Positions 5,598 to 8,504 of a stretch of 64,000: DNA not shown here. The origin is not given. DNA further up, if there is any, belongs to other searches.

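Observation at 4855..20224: Compact TssJ-less T6SS locus with no tssF, tssG, vgrG or PAAR gene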

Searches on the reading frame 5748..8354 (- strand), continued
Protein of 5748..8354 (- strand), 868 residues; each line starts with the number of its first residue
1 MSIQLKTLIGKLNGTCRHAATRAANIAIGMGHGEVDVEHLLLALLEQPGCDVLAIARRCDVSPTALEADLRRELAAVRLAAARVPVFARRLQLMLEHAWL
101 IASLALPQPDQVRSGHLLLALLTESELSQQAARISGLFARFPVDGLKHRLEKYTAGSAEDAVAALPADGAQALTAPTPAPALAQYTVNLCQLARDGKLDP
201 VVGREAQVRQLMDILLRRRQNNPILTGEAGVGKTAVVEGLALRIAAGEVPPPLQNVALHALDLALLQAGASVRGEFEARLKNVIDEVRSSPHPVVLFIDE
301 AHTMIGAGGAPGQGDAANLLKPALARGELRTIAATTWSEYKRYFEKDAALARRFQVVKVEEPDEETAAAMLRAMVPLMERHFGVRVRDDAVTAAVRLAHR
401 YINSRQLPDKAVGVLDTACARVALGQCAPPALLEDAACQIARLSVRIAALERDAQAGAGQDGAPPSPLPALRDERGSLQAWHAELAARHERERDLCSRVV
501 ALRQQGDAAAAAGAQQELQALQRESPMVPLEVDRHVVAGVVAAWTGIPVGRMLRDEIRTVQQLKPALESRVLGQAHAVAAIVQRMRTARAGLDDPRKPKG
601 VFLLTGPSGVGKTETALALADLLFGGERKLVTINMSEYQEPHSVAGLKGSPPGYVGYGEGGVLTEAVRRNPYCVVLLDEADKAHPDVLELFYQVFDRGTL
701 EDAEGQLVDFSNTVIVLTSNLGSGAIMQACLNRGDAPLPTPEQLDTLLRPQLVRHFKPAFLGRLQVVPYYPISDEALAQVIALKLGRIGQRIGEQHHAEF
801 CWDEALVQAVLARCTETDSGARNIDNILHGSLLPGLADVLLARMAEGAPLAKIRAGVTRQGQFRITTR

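Call 28: search_protein_families(library=pfam, proteins=[L015:12664-13689:+, L015:13699-14529:+, L015:14542-15063:+, L015:15324-17060:+, L015:13747-14907:-, L015:5442-6047:-, L015:5236-6015:-, L148:6306-7682:-, L015:15309-16763:-], max_evalue=0.01)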
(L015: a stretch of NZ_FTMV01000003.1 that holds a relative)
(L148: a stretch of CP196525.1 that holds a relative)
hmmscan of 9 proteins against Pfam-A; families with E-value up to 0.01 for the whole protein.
L015:12664-13689:+ (342 aa): 1 family
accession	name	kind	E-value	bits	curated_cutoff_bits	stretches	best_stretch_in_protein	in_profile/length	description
PF06812.17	ImpA_N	-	3e-36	124.6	26.9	1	8-130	1-118/119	ImpA, N-terminal, type VI secretion system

L015:13699-14529:+ (277 aa): 1 family
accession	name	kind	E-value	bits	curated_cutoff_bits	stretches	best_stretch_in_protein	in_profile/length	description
PF00497.25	SBP_bac_3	-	2.6e-11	43.9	26.4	1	42-273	5-128/132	Bacterial extracellular solute-binding proteins, family 3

L015:14542-15063:+ (174 aa): 2 families
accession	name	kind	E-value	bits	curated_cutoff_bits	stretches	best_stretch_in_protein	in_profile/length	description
PF08212.18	Lipocalin_2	-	2.1e-42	145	24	1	33-173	2-146/146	Lipocalin-like domain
PF00061.29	Lipocalin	-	1.6e-06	28.8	23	1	39-173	2-143/145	Lipocalin / cytosolic fatty-acid binding protein family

L015:15324-17060:+ (579 aa): 3 families
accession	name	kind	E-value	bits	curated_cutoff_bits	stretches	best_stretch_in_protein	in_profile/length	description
PF00015.26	MCPsignal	-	1.3e-55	188.3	34.6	1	322-478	2-172/172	Methyl-accepting chemotaxis protein (MCP) signalling domain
PF12729.13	4HB_MCP_1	-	5.2e-19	68.9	27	1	3-166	1-164/181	Four helix bundle sensory module for signal transduction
PF00672.30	HAMP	-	7e-14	52.3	25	1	207-253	1-47/53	HAMP domain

L015:13747-14907:- (387 aa): 0 families

L015:5442-6047:- (202 aa): 1 family
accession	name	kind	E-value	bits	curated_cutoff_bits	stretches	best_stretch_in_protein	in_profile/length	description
PF12790.13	T6SS-SciN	-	7.6e-32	110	27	1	63-181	2-119/120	Type VI secretion lipoprotein, VasD, EvfM, TssJ, VC_A0113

L015:5236-6015:- (260 aa): 0 families

L148:6306-7682:- (459 aa): 0 families

L015:15309-16763:- (485 aa): 0 families

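Call 29: search_protein_families(library=ncbifam, proteins=[window:5751-8354:-], max_evalue=0.001)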
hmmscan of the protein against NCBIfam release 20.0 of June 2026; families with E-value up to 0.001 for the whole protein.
window:5751-8354:- (868 aa): 18 families
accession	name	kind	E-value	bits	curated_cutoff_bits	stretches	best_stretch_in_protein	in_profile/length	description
TIGR03345.1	VI_ClpV1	equivalog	0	1172.7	884.95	1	12-855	1-850/852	type VI secretion system ATPase TssH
TIGR03346.1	chaperone_ClpB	equivalog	1.6e-203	678.5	1232.1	2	17-509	6-477/853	ATP-dependent chaperone ClpB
TIGR02639.1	ClpA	equivalog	5.9e-168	560.3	993.15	2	19-426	8-412/734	ATP-dependent Clp protease ATP-binding subunit ClpA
NF008118.0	PRK10865.1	equivalog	2.9e-161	538.3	1417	2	17-455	11-434/857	ATP-dependent chaperone ClpB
NF033606.1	heat_AAA_ClpK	exception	1e-154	516.7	1900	2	21-441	121-526/949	heat shock survival AAA family ATPase ClpK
NF033607.0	disagg_AAA_ClpG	exception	3e-154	515.2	1900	2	21-444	98-508/932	AAA family protein disaggregase ClpG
NF008263.0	PRK11034.1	equivalog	6.9e-129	430.9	1350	2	31-424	21-411/758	ATP-dependent Clp protease ATP-binding subunit ClpA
NF001679.0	PRK00440.1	equivalog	2.3e-07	30.2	303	0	602-632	42-72/322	replication factor C small subunit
NF009067.0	PRK12402.1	equivalog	6.8e-07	28.5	317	0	562-637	8-76/340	replication factor C small subunit 2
NF003229.0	PRK04195.1-5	equivalog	2.8e-06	26.3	280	0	599-720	44-143/413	replication factor C large subunit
NF006616.1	PRK09183.1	subfamily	3e-06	26.7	300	0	205-300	85-170/253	IS21-like element helper ATPase IstB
TIGR02397.1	dnaX_nterm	equivalog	2.4e-05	23.7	250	0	564-622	9-59/355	DNA polymerase III subunit gamma/tau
NF038214.1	IS21_help_AAA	equivalog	7e-05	22.6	200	0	205-244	75-114/232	IS21-like element helper ATPase IstB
TIGR03499.1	FlhF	equivalog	8.5e-05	22.7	174.15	0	578-622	178-221/286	flagellar biosynthesis GTPase FlhF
TIGR02928.1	TIGR02928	subfamily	0.00014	20.9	181.3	0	194-241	10-61/366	orc1/cdc6 family replication initiation protein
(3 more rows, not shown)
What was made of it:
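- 5748..8354 (-): clpV / tssH (868 aa); its ATG overlaps the tssE stop codon (ATGA). TIGR03345 TssH, 1172.7 bits against a cutoff of 884.95 (call 29).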

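Call 31: find_homologous_proteins(query=L137:10001-11830:+, max_evalue=1e-100)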
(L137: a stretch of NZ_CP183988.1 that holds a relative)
Query L137:10001-11830:+ (610 aa): 5045 proteins with E <= 1e-100 among 8000 candidates; the best 120 are listed.
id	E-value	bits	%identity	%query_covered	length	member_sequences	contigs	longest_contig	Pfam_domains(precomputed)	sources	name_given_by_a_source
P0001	0.0e+0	1325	94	100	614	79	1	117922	PF05947.18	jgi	-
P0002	0.0e+0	1239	87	100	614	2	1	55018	PF05947.18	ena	-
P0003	0.0e+0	1174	82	100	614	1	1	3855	PF05947.18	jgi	jgi:type VI secretion system protein ImpG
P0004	0.0e+0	1160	82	100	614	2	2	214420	PF05947.18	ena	-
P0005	0.0e+0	1159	82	100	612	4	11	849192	PF05947.18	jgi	-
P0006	0.0e+0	1141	79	100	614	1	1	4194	PF05947.18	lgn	-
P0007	0.0e+0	1140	80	100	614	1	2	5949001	PF05947.18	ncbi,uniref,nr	ncbi:type VI secretion system baseplate subunit TssF [Janthinobacterium agaricidamnosum]|uniref:Type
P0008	0.0e+0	1139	79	100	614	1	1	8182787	PF05947.18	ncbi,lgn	-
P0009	0.0e+0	1134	78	100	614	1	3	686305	PF05947.18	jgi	jgi:type VI secretion system protein ImpG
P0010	0.0e+0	1133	78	100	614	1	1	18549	PF05947.18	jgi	jgi:type VI secretion system protein ImpG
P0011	0.0e+0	1133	79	100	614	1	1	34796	PF05947.18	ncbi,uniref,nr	ncbi:type VI secretion system baseplate subunit TssF [Janthinobacterium sp. FW305-128]|uniref:type V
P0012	0.0e+0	1132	79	100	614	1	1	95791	PF05947.18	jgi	jgi:type VI secretion system protein ImpG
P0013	0.0e+0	1132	79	100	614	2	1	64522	PF05947.18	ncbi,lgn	-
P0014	0.0e+0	1131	79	100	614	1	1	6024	PF05947.18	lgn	-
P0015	0.0e+0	1129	78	100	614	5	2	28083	PF05947.18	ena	-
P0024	0.0e+0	1127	78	100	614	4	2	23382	PF05947.18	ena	-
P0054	0.0e+0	1122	78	100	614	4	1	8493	PF05947.18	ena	-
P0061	0.0e+0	1118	78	100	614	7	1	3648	PF05947.18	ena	-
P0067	0.0e+0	1116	77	100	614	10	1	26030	PF05947.18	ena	-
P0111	0.0e+0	1097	77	100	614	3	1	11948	PF05947.18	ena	-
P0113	0.0e+0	1097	76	100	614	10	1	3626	PF05947.18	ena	-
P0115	0.0e+0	1096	77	100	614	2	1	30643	PF05947.18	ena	-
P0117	0.0e+0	1094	76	100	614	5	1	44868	PF05947.18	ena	-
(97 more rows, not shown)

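Call 32: find_encoding_contigs(protein=P0002, flank=10000, max_places=6)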
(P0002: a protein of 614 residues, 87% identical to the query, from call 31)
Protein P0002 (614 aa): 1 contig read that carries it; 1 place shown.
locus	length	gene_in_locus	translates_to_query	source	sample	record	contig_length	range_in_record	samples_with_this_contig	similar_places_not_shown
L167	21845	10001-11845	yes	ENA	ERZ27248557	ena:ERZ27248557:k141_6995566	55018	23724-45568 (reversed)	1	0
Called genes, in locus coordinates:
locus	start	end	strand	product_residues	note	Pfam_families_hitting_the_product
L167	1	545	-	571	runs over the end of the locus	PF01476:LysM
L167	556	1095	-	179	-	-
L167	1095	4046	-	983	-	PF05954:Phage_GPD, PF04717:Phage_base_V, PF13296:T6SS_Vgr, PF10106:DUF2345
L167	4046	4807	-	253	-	PF09850:DotU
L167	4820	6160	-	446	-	PF05936:T6SS_VasE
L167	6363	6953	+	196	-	-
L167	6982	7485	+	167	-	PF05591:T6SS_VipA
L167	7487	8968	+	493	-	PF05943:VipB, PF18945:VipB_2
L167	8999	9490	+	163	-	PF05638:T6SS_HCP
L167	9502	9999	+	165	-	PF04965:GPW_gp25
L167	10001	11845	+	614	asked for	PF05947:T6SS_TssF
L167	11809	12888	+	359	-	PF06996:T6SS_TssG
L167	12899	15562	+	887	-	PF02861:Clp_N, PF13191:AAA_16 (weak), PF23569:NBD_SMAX1 (weak), PF00004:AAA, PF17871:AAA_lid_9, PF07724:AAA_2, PF07728:AAA_5, PF10431:ClpB_D2-small, +4 more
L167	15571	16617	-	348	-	PF06812:ImpA_N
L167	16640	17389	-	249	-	PF04972:BON (faint), PF00691:OmpA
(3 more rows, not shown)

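Call 33: find_encoding_contigs(protein=P0004, flank=10000, max_places=4)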
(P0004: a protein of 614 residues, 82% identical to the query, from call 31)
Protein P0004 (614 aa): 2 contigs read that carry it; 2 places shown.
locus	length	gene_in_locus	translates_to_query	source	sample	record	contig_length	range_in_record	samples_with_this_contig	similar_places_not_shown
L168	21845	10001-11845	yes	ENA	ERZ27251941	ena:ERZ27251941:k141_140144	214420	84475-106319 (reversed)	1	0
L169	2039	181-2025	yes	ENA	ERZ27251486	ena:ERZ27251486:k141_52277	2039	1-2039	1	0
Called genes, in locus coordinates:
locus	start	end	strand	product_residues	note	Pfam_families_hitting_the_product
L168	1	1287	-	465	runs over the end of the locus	-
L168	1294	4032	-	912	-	PF05954:Phage_GPD, PF04717:Phage_base_V, PF13296:T6SS_Vgr, PF10106:DUF2345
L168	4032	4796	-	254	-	PF09850:DotU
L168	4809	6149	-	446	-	PF05936:T6SS_VasE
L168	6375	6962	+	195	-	-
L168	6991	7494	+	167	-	PF05591:T6SS_VipA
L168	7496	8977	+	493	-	PF05943:VipB, PF18945:VipB_2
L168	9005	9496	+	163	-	PF05638:T6SS_HCP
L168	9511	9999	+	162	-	PF04965:GPW_gp25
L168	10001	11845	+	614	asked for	PF05947:T6SS_TssF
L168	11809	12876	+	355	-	PF06996:T6SS_TssG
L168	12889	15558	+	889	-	PF02861:Clp_N, PF13191:AAA_16 (weak), PF23569:NBD_SMAX1 (weak), PF00004:AAA, PF17871:AAA_lid_9, PF07724:AAA_2, PF07728:AAA_5, PF10431:ClpB_D2-small, +5 more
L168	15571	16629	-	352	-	PF06812:ImpA_N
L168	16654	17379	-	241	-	PF04972:BON (faint), PF00691:OmpA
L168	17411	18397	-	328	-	PF09867:TagF_N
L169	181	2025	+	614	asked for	PF05947:T6SS_TssF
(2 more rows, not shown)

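Call 34: list_cluster_members(proteins=[P0002, P0015, P0024, P0054, P0061, P0067, P0113, P0117, P0111, P0115])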
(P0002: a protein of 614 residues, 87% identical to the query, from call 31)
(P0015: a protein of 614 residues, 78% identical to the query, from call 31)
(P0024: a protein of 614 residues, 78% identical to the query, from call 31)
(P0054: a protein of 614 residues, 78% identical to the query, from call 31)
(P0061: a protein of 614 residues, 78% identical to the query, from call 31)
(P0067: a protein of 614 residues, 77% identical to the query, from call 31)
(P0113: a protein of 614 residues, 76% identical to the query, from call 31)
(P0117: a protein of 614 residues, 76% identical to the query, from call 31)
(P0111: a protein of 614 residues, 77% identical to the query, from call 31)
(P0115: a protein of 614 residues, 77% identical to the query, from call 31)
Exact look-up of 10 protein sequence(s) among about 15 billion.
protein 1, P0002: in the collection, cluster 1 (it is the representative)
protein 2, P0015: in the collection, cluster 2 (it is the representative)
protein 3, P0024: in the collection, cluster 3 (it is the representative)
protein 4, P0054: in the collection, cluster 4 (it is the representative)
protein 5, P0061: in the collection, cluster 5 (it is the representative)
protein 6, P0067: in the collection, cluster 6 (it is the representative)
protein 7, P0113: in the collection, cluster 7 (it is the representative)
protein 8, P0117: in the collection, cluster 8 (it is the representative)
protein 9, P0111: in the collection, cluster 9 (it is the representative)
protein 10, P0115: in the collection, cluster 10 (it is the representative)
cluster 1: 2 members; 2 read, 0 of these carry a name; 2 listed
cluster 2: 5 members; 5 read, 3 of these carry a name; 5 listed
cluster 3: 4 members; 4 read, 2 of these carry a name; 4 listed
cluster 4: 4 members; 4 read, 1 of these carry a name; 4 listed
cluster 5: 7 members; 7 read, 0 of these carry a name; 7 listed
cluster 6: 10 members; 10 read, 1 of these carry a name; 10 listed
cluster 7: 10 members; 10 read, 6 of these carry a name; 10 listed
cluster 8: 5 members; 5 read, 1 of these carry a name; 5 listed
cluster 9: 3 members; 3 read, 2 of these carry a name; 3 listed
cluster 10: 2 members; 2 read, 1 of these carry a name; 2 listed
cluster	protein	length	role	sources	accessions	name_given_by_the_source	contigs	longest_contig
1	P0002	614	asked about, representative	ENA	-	-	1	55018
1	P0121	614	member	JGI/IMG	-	-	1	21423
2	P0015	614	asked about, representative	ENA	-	-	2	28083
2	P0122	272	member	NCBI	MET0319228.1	MAG: type VI secretion system baseplate subunit TssF, partial [Duganella sp.]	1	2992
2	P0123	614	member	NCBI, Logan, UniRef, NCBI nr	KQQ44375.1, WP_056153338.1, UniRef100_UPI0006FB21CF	type VI secretion protein [Duganella sp. Leaf126] | type VI secretion system baseplate subunit TssF n=1 Tax=Duganella sp. Leaf126 ... | type VI secretion system baseplate subunit TssF [Duganella sp. Leaf126]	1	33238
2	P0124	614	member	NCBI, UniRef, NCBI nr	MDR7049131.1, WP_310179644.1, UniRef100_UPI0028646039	type VI secretion system protein ImpG [Duganella sp. 3397] | type VI secretion system baseplate subunit TssF n=1 Tax=Duganella sp. 3397 TaxID=2817732 ... | type VI secretion system baseplate subunit TssF [Duganella sp. 3397]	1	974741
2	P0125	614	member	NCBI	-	-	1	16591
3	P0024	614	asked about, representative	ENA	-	-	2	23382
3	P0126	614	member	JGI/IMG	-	type VI secretion system protein ImpG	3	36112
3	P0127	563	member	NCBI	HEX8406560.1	MAG TPA: type VI secretion system baseplate subunit TssF, partial [Duganella sp.]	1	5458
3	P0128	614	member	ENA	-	-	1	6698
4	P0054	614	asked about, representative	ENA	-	-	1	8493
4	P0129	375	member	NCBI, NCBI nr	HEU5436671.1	MAG TPA: type VI secretion system baseplate subunit TssF, partial [Telluria sp.] | type VI secretion system baseplate subunit TssF [Telluria sp.]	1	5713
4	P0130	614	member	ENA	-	-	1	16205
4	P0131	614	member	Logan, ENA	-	-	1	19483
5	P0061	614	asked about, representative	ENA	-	-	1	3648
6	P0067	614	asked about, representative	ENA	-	-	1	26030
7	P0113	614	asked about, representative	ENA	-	-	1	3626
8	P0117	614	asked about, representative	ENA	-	-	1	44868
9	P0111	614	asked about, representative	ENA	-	-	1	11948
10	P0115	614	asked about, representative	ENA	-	-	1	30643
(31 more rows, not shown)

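Call 35: find_encoding_contigs(protein=P0067, flank=10000, max_places=3)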
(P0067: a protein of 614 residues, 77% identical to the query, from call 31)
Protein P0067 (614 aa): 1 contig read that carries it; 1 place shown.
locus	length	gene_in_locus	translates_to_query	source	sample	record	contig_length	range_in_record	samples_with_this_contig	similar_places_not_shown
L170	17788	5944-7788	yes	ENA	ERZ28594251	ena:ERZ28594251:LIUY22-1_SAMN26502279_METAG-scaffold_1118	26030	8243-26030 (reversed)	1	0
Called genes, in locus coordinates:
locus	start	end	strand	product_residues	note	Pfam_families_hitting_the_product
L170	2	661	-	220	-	?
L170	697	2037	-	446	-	PF05936:T6SS_VasE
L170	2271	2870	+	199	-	PF07719:TPR_2 (faint)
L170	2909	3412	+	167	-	PF05591:T6SS_VipA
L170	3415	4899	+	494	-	PF05943:VipB, PF18945:VipB_2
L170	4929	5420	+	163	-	PF05638:T6SS_HCP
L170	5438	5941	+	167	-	PF04965:GPW_gp25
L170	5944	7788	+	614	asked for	PF05947:T6SS_TssF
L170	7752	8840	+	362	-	PF06996:T6SS_TssG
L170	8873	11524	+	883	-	PF02861:Clp_N, PF23569:NBD_SMAX1 (weak), PF00004:AAA, PF17871:AAA_lid_9, PF00004:AAA (weak), PF07724:AAA_2, PF07728:AAA_5, PF10431:ClpB_D2-small, +3 more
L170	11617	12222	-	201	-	-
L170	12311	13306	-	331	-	PF06812:ImpA_N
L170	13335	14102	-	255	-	PF04972:BON (weak), PF00691:OmpA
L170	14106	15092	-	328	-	PF09867:TagF_N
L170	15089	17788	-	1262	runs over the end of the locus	PF14331:IcmF-related_N, PF06761:IcmF-related, PF21070:IcmF_helical (weak), PF06744:IcmF_C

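Call 36: find_encoding_contigs(protein=P0061, flank=10000, max_places=3)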
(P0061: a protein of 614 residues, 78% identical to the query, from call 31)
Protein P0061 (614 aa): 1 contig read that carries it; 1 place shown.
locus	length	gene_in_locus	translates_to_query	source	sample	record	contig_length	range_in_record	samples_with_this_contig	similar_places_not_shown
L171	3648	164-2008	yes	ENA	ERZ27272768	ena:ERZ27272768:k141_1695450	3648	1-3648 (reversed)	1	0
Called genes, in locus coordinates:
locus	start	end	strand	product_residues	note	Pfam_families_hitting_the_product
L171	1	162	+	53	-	?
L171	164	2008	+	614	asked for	PF05947:T6SS_TssF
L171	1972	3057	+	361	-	PF06996:T6SS_TssG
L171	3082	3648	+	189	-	?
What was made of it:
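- Tried and rejected: All came from other samples (calls 31-36).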

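Call 37: find_related_loci(query=L122:10001-11842:+, collection=genome_contigs, flank=6000)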
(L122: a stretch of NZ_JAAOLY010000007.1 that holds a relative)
Query L122:10001-11842:+ (614 aa) in genome_contigs; peptide patterns used: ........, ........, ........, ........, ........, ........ (x = any residue, [..] = any of these).
384 stretches matched a pattern; 312 encode a relative of the query (tblastn E <= 1e-3); the best 80 are kept; 80 distinct loci.
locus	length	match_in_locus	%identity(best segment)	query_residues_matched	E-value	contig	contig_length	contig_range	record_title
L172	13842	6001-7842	100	1-614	0e+0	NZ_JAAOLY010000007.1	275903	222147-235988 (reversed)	Janthinobacterium lividum strain HSC-65S10 NODE_7_length_275903_cov_15.026329, whole genome shotgun sequence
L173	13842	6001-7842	99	1-614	0e+0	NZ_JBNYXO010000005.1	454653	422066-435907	Janthinobacterium sp. RB2P8 NODE_5_length_454653_cov_55.152800, whole genome shotgun sequence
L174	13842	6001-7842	98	1-614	0e+0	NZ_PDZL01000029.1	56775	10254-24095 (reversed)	Janthinobacterium sp. BJB426 NODE_30_length_56775_cov_10.003813, whole genome shotgun sequence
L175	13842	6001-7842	91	1-614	0e+0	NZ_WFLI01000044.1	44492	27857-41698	Janthinobacterium violaceinigrum strain FT13W NODE_44_length_44492_cov_25.924017_44, whole genome shotgun sequence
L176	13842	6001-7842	87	1-614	0e+0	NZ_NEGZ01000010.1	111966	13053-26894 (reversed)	Janthinobacterium sp. GW458P scaffold10.1, whole genome shotgun sequence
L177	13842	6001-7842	87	1-614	0e+0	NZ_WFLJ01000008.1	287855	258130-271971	Janthinobacterium sp. FT68W NODE_8_length_287855_cov_23.774537_8, whole genome shotgun sequence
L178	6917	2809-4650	84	1-614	0e+0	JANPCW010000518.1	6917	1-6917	MAG: Janthinobacterium sp. isolate VAR_78_metabat_461 VAR_78_k141_2915091, whole genome shotgun sequence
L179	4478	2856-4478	98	1-541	0e+0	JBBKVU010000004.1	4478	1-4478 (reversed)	MAG: Comamonas sp. isolate metabat_bins.377 k119_919151, whole genome shotgun sequence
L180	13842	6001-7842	84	1-614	0e+0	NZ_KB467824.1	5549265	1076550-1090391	Janthinobacterium sp. CG3 JANGC3DRAFT_scaffold1.1, whole genome shotgun sequence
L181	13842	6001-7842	81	1-614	0e+0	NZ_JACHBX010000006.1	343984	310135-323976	Massilia aurea strain AT3.2 Ga0372471_06, whole genome shotgun sequence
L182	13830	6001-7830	82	1-610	0e+0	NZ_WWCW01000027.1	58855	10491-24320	Duganella vulcania strain FT82W NODE_27_length_58855_cov_23.979158_27, whole genome shotgun sequence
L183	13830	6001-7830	80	1-610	0e+0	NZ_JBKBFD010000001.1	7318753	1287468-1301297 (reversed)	Duganella sp. CT11-25 contig_1_np1212, whole genome shotgun sequence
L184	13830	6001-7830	82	1-610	0e+0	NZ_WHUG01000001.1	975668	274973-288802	Rugamonas aquatica strain FT29W NODE_1_length_975668_cov_22.732272_1, whole genome shotgun sequence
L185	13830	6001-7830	82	1-610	0e+0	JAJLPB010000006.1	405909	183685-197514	Rugamonas sp. A1-17 6, whole genome shotgun sequence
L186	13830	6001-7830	82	1-610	0e+0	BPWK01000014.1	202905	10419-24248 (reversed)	Duganella rhizosphaerae R64 DNA, sequence014, whole genome shotgun sequence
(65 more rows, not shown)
